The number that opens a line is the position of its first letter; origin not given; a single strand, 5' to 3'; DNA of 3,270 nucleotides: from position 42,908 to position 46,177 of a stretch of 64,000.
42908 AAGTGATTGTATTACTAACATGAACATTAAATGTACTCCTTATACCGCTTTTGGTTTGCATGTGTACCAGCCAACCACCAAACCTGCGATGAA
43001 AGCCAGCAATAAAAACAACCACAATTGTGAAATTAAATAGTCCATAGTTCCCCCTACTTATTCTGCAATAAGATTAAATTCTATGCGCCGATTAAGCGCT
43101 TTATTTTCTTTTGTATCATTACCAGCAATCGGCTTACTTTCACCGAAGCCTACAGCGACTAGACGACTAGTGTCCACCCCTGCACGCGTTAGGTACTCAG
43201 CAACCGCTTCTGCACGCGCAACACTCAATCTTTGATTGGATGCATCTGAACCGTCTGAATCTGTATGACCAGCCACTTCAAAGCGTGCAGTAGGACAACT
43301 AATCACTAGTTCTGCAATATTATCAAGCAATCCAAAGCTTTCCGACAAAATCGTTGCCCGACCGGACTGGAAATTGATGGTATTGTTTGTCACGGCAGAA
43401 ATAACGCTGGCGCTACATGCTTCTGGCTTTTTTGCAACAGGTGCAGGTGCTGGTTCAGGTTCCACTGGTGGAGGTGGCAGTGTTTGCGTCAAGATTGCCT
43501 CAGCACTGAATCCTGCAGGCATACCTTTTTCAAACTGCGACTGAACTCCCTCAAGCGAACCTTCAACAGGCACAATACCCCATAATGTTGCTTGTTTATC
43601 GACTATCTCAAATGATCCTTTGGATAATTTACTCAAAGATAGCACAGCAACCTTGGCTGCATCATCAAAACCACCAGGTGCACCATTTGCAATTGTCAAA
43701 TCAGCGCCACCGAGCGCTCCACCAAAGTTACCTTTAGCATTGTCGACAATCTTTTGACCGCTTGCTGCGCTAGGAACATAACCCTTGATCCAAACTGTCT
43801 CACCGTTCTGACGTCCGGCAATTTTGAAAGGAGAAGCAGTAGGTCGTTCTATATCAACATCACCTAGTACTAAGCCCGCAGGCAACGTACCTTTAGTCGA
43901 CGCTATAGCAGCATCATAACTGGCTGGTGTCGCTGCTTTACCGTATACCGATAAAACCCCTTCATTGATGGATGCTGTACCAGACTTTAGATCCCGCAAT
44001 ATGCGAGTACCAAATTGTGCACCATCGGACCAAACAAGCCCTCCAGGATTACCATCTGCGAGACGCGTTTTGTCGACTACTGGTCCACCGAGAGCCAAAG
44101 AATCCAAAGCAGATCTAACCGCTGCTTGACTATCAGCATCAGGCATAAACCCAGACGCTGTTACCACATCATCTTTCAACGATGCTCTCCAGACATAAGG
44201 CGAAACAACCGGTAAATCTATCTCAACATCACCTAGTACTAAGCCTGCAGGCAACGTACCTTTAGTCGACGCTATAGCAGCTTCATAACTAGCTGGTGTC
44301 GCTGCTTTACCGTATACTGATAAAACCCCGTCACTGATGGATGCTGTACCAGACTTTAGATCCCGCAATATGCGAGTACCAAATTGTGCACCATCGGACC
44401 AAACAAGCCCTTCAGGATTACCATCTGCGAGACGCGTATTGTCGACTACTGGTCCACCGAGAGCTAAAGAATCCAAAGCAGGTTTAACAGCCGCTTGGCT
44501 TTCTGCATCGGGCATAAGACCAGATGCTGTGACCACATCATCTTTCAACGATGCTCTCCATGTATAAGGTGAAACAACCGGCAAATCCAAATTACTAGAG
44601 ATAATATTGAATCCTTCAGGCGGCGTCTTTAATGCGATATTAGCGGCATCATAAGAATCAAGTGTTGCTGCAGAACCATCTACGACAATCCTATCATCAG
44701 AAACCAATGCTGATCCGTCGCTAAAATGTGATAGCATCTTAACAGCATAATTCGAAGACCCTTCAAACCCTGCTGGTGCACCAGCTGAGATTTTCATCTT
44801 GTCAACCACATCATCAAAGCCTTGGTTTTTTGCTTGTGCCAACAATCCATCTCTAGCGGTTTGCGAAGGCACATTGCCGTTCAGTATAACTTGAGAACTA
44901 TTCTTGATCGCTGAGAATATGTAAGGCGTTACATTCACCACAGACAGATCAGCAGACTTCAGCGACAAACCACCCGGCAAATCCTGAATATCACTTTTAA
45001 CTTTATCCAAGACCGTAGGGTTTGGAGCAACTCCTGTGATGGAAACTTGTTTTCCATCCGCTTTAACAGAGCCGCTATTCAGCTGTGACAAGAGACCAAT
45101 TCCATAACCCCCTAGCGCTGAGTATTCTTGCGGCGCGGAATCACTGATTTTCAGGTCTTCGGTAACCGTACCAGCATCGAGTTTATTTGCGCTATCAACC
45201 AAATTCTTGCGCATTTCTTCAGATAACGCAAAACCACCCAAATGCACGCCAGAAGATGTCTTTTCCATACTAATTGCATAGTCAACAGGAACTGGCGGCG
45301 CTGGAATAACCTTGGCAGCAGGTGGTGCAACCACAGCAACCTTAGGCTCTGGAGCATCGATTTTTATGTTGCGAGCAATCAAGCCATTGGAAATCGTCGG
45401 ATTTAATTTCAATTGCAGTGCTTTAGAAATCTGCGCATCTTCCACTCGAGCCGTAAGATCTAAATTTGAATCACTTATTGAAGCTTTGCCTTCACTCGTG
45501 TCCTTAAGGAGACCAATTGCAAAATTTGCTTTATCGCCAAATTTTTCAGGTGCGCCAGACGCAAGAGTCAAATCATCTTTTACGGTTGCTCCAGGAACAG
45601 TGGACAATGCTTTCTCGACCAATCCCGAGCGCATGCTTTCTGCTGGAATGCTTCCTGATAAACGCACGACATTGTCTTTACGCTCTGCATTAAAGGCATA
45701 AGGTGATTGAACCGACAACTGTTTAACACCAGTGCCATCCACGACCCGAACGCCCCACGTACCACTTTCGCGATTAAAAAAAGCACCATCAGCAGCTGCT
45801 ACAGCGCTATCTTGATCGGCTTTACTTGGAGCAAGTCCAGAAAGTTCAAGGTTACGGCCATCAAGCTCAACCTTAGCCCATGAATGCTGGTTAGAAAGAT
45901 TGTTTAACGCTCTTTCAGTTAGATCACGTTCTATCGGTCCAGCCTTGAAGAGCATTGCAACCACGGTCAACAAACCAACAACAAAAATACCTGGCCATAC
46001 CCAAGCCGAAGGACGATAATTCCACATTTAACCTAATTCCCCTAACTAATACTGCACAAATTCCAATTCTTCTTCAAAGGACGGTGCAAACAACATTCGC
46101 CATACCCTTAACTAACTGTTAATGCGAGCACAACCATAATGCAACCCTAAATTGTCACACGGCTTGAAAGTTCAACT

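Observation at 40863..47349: Co-directional envelope gene cluster built around an inner-membrane-anchored modular OmpA-family protein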

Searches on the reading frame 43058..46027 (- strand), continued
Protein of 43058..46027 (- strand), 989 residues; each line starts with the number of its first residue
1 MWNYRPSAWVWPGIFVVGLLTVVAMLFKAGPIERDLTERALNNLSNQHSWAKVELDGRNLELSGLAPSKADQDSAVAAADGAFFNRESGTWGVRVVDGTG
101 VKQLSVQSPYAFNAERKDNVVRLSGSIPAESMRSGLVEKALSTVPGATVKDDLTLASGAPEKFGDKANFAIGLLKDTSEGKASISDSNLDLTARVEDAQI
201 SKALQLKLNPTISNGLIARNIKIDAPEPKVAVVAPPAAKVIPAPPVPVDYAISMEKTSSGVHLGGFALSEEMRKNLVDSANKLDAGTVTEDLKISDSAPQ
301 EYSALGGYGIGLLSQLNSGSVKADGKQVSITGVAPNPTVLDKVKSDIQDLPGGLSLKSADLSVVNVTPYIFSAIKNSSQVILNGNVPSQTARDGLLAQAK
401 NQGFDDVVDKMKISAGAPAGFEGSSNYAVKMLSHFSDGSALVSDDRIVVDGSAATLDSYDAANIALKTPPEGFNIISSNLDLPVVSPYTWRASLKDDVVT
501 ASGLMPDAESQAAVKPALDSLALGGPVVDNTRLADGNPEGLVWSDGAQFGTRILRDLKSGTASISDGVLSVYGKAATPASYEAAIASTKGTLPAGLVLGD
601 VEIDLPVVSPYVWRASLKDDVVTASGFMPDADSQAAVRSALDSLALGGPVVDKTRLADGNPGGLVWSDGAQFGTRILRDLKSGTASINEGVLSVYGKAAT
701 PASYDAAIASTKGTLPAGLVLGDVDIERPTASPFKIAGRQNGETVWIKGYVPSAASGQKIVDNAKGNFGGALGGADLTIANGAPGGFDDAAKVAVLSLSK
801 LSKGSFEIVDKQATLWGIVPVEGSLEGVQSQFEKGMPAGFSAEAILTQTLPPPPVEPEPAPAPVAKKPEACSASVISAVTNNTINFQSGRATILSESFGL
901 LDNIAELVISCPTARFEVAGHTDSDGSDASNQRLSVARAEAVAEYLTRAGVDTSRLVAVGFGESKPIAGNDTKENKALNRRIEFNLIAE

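Call 17: find_encoding_contigs(protein=P0009, flank=6000, max_places=1)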
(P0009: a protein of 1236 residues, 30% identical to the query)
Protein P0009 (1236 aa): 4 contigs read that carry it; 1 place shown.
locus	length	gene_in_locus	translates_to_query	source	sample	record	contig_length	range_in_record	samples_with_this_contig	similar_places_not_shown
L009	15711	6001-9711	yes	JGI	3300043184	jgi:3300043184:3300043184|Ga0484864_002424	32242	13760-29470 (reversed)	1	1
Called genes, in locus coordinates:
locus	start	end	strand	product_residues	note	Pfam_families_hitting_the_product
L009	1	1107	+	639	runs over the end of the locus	PF00664:ABC_membrane, PF00005:ABC_tran, PF02463:SMC_N (weak)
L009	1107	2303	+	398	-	PF07690:MFS_1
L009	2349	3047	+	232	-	PF02666:PS_Dcarbxylase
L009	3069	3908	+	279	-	PF01066:CDP-OH_P_transf, PF08009:CDP-OH_P_tran_2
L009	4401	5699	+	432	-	PF02530:Porin_2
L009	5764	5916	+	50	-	-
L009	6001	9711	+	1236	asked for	PF04972:BON (faint), PF16693:Yop-YscD_ppl_1st (faint), PF21923:BON_like (weak), PF00691:OmpA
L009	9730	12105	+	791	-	PF04972:BON (faint)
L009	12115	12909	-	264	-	PF00561:Abhydrolase_1, PF12146:Hydrolase_4 (weak), PF12697:Abhydrolase_6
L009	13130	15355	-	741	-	-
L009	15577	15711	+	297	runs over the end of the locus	PF00701:DHDPS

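Call 19: search_solved_structures(query=window:43058-46027:-, max_evalue=0.01, show_alignments=0)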
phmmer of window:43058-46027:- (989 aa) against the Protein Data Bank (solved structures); distinct sequences matched with E-value up to 0.01: 76 (the best 60 are shown).
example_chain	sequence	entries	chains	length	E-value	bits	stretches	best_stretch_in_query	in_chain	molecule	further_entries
5wtp_A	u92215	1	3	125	3.1e-23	84.7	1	882-987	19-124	OmpA family protein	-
5wtl_A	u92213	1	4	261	1.4e-22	82.6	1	882-987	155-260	OmpA family protein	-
2lbt_A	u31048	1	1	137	4.6e-21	77.5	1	860-984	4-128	Uncharacterized protein Rv0899/MT0922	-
2lca_A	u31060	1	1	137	5.9e-21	77.2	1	860-984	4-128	Uncharacterized protein Rv0899/MT0922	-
2kgw_A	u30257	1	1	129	7.6e-21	76.8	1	861-984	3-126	Outer membrane protein A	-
2l26_A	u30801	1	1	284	8e-21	76.7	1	858-984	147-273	Uncharacterized protein Rv0899/MT0922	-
5u1h_A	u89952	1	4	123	5.2e-19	70.7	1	883-988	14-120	Outer membrane porin F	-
2k1s_A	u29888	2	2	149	2.6e-16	61.8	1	879-986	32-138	Inner membrane lipoprotein yiaD | Probable lipoprotein YiaD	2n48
6jfw_A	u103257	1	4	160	7.1e-16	60.3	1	879-986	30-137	PA0833-PD protein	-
7rjj_A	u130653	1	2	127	3.8e-15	57.9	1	912-988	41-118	OmpA family protein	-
9v99_A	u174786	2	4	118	4.2e-14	54.5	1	918-987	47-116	Outer membrane beta-barrel domain-containing protein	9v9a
3td3_A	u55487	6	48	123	1.5e-13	52.6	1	886-983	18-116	Outer membrane protein omp38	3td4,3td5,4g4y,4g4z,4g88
9v9b_A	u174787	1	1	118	2.1e-13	52.2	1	918-987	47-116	Outer membrane beta-barrel domain-containing protein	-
5m38_A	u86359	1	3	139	2.5e-13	51.9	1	915-988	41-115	OmpA family protein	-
7bba_A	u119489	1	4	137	3.3e-13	51.5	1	914-987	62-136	Putative type VI secretion protein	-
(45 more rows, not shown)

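Call 25: list_cluster_members(proteins=[window:43058-46027:-, window:42224-42934:-, window:40863-41693:-, window:46177-47349:-, window:48235-49332:+])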
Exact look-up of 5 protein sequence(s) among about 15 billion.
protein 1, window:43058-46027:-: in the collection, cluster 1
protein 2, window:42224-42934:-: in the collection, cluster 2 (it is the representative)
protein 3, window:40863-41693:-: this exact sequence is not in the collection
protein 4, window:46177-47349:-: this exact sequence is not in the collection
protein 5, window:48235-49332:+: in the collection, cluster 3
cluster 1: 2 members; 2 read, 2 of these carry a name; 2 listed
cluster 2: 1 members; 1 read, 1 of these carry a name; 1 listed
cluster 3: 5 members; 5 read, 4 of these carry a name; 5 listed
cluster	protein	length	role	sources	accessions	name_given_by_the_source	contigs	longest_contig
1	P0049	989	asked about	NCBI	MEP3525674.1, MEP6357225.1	MAG: OmpA family protein [Hyphomicrobiales bacterium]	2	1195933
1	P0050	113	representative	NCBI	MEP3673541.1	MAG: hypothetical protein ABJM86_11370, partial [Hyphomicrobiales bacterium]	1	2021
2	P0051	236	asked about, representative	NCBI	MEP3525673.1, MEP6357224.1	MAG: hypothetical protein ABJ081_11135 [Hyphomicrobiales bacterium]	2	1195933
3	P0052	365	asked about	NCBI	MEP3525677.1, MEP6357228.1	MAG: efflux RND transporter periplasmic adaptor subunit [Hyphomicrobiales bacterium]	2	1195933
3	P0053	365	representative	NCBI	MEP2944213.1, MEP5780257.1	MAG: efflux RND transporter periplasmic adaptor subunit [Hyphomicrobiales bacterium]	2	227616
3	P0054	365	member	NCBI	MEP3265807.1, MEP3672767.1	MAG: efflux RND transporter periplasmic adaptor subunit [Hyphomicrobiales bacterium]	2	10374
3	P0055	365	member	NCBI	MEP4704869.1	MAG: efflux RND transporter periplasmic adaptor subunit [Hyphomicrobiales bacterium]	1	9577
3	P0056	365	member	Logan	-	-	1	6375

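Call 78: search_protein_families(library=pfam, proteins=[L006:4677-5783:+, L003:6687-7373:+, L003:7373-7858:+], max_evalue=0.01)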
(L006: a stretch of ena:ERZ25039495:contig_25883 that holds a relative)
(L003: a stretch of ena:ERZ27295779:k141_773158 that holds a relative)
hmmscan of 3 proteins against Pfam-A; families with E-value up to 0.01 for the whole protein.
L006:4677-5783:+ (369 aa): 0 families

L003:6687-7373:+ (229 aa): 0 families

L003:7373-7858:+ (162 aa): 0 families

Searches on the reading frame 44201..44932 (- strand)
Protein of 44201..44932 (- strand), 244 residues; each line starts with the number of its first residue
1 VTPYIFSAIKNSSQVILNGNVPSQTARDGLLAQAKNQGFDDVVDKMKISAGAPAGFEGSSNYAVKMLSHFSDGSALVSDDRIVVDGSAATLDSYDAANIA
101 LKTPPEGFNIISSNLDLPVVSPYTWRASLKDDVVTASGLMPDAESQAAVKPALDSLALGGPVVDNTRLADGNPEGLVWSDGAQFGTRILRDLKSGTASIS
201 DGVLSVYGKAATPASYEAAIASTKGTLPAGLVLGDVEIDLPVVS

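Call 55: predict_structure(alignment_id=A1)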
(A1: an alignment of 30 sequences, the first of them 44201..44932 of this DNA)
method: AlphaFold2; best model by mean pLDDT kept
length: 244 residues; sequences in the alignment: 30
mean_pLDDT: 97.3   pTM: 0.86
mean pLDDT of the five models: 97.3, 97.3, 97.1, 96.6, 96.5
residues with pLDDT >= 90: 242; 70-90: 1; 50-70: 1; < 50: 0
segments of 3 or more residues with pLDDT < 50: none
pLDDT, mean of each block of 10 residues (from residue 1): 97 97 98 97 98 97 98 98 98 98 98 98 98 98 97 95 98 95 98 98 98 97 96 98 85
secondary structure, 60 per line:
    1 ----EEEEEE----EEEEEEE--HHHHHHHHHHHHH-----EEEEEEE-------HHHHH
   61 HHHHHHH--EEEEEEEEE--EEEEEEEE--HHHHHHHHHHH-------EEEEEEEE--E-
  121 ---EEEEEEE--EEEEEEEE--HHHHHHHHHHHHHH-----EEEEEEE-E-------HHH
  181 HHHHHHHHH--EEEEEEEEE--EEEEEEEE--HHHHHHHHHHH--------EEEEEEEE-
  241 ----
elements in order: E5-10 E15-21 H24-36 E42-48 H56-67 E70-78 E81-88 H91-101 E109-116 E124-130 E133-140 H143-156 E162-168 H178-189 E192-200 E203-210 H213-223 E232-239

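Call 58: fold_search(model_id=the predicted structure, library=pdb)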
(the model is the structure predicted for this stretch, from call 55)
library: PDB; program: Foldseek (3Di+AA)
matches with E <= 10: 580; with E <= 0.001: 3
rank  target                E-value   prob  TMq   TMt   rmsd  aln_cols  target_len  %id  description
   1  2kgs_MODEL_1_A        8.8e-05  1.00  0.37  0.62   3.9       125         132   18  Solution structure of the amino-terminal domain of OmpATb, a pore forming protein from Mycobacterium tuberculo (released 2010-03-09)
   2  2l26_MODEL_1_A        2.2e-04  1.00  0.39  0.38   7.8       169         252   18  Rv0899 from Mycobacterium tuberculosis contains two separated domains (released 2011-08-17)
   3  2ksm_MODEL_1_A        2.4e-04  1.00  0.38  0.65   4.0       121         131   19  Central B domain of Rv0899 from Mycobacterium tuberculosis (released 2010-02-02)
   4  8rjx_MODEL_1_A        1.8e-03  0.95  0.19  0.25  19.2       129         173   19  Solution structure of osmoregulator OsmY from E. coli. (released 2024-07-03)
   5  8bb1_A                7.5e-03  0.63  0.16  0.12  13.1       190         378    9  T3 SAM lyase in complex with S-adenosylmethionine synthase (released 2023-08-23)
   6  3iml_D                8.5e-03  0.66  0.19  0.16  11.5       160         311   14  Crystal Structure Of S-Adenosylmethionine Synthetase From Burkholderia Pseudomallei (released 2009-09-22)
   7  4qo6                  1.5e-02  0.38  0.19  0.21  15.0       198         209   11  Structural studies of CdsD, a structural protein of the Type III secretion system (TTSS) of Chlamydia trachomatis (released 2015-06-24)
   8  6v4v                  1.7e-02  0.94  0.23  0.35   8.7       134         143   14  The crystal structure of BonA from Acinetobacter baumannii (released 2021-06-02)
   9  4qq0                  1.7e-02  0.47  0.20  0.23  14.7       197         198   10  CdsD - The structural protein of the Type III secretion system of Chlamydia trachomatis: C-terminal domain (released 2015-07-01)
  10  7r3b_B                1.8e-02  0.38  0.16  0.12  12.2       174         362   10  S-adenosylmethionine synthetase from Lactobacillus plantarum complexed with AMPPNP, methionine and SAM (released 2022-07-13)
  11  7r3b_E                1.8e-02  0.38  0.17  0.13  12.2       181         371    9  S-adenosylmethionine synthetase from Lactobacillus plantarum complexed with AMPPNP, methionine and SAM (released 2022-07-13)
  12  4alz                  1.8e-02  0.33  0.17  0.20  16.2       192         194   10  The Yersinia T3SS basal body component YscD reveals a different structural periplasmatic domain organization to known ho (released 2013-04-24)
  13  7r3b_H                1.8e-02  0.33  0.16  0.13  12.4       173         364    9  S-adenosylmethionine synthetase from Lactobacillus plantarum complexed with AMPPNP, methionine and SAM (released 2022-07-13)
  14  7r3b_G                1.9e-02  0.38  0.16  0.12  12.2       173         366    8  S-adenosylmethionine synthetase from Lactobacillus plantarum complexed with AMPPNP, methionine and SAM (released 2022-07-13)
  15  7r3b_D                2.0e-02  0.38  0.16  0.13  12.1       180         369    7  S-adenosylmethionine synthetase from Lactobacillus plantarum complexed with AMPPNP, methionine and SAM (released 2022-07-13)
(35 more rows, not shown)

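Call 69: search_protein_representatives(alignment_id=A1)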
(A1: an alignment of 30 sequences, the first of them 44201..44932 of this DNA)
Query: 30 sequences, 243 profile positions. Proteins with E-value up to 0.001 (for the whole library): 4640; up to 1e-10: 2701; up to 1e-30: 1161. The best 150 are listed.
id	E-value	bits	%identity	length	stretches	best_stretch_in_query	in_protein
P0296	0.0e+00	2068.9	-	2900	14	1-242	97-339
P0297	0.0e+00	1651.9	-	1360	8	1-242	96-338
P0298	0.0e+00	1439.1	-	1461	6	1-243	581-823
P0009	0.0e+00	1306.7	-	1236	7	1-242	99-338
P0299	0.0e+00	1163.7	-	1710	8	1-242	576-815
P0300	0.0e+00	1134.2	-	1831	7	2-232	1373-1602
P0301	0.0e+00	1090.4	-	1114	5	1-242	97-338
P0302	0.0e+00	1081.9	-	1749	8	2-229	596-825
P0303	0.0e+00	1079.3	-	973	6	2-241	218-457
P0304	0.0e+00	1068.0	-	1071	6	2-242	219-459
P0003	0.0e+00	1065.5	-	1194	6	1-242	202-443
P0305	0.0e+00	1063.2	-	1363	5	1-242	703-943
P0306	0.0e+00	1056.6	-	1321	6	1-242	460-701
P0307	0.0e+00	1021.6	-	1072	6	1-242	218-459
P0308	0.0e+00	1017.9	-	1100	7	2-242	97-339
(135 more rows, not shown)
